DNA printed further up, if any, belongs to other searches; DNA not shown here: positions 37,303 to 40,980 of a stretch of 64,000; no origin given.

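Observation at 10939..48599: Four motile-cilium genes in one 64-kb window, next to housekeeping genes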

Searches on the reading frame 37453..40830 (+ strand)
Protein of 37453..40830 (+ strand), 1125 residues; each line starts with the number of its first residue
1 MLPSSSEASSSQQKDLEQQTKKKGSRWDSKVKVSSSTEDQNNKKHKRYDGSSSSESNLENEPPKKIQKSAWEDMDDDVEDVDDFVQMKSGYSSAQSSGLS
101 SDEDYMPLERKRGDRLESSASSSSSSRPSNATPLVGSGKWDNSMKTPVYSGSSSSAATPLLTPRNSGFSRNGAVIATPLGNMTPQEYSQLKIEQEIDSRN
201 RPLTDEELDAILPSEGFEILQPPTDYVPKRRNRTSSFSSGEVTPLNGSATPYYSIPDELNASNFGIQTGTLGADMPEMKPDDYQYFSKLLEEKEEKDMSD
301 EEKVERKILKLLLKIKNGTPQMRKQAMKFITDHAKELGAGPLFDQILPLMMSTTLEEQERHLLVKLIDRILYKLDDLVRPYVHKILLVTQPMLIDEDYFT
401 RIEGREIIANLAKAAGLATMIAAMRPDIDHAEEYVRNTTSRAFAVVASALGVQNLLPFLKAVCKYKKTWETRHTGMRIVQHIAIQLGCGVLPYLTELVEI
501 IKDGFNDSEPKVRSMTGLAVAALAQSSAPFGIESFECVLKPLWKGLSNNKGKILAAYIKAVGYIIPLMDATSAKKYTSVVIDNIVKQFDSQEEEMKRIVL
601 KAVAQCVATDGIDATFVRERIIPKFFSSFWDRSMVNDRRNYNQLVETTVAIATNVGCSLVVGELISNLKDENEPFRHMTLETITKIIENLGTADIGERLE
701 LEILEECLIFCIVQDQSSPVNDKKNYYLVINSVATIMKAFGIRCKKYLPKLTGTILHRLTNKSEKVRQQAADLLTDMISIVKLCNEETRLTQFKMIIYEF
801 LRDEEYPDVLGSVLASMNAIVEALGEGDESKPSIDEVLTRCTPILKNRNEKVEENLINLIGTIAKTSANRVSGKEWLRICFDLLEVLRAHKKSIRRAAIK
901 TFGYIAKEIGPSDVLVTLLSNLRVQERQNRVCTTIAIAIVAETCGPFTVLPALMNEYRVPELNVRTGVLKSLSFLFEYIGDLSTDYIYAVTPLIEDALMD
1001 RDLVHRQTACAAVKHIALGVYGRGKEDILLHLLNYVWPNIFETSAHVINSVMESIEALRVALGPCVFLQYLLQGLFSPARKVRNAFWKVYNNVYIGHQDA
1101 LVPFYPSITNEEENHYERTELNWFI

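Call 87: search_protein_families(library=pfam, proteins=[window:37453-40830:+], max_evalue=0.001)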
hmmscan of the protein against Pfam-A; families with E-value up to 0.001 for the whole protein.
window:37453-40830:+ (1125 aa): 15 families
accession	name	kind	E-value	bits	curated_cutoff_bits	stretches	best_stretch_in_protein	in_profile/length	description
PF08920.15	SF3b1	-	9e-25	88.1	25.1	1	139-258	9-127/130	Splicing factor 3B subunit 1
PF22646.2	PPP2R1A-like_HEAT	-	4.7e-20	72.3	27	1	907-979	1-73/78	PPP2R1A-like HEAT repeat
PF24714.1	TOR1L1_N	-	2.3e-18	67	43.3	1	707-907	41-240/281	TORTIFOLIA1 N-terminal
PF25757.1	TPR_DNAAF5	-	9.5e-16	58.2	27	1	468-607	99-234/288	Dynein axonemal assembly factor 5-like, TPR repeats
PF02985.28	HEAT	-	1.1e-13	50.5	23.5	0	754-780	4-30/31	HEAT repeat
PF24492.1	HEAT_ECM29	-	5.3e-12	46.6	27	0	641-687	75-121/160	Proteasome adapter and scaffold protein ECM29, HEAT-repeat domain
PF24987.1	HEAT_EF3_N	-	2.7e-10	40.9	32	1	452-550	22-116/169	EF3 N-terminal HEAT repeat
PF12717.13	Cnd1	-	3e-09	37.6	26.4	1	494-625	19-145/162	non-SMC mitotic condensation complex subunit 1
PF11865.14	mTOR_dom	-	1.2e-08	35.5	27.6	1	724-782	102-160/160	Serine/threonine-protein kinase mTOR domain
PF13513.12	HEAT_EZ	-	6.2e-08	33.4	27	0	745-774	23-52/55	HEAT-like repeat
PF21040.3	CEP104-like_TOG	-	4.8e-06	27.4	24.3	0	746-852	100-201/208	Centrosomal protein CEP104-like, TOG domain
PF12755.13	Vac14_Fab1_bd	-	7.5e-06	26.9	22.1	0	471-525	2-56/97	Vacuolar 14 Fab1-binding region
PF13646.12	HEAT_2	-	3.3e-05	24.5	27.7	0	845-923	8-72/88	HEAT repeats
PF24993.1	GNC1_N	-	0.00014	22.1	26.3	0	728-798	57-124/134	Stalled ribosome sensor GCN1 N-terminal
PF20416.4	UTP20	-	0.00019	21.4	27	0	871-923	29-80/221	U3 small nucleolar RNA-associated protein 20 domain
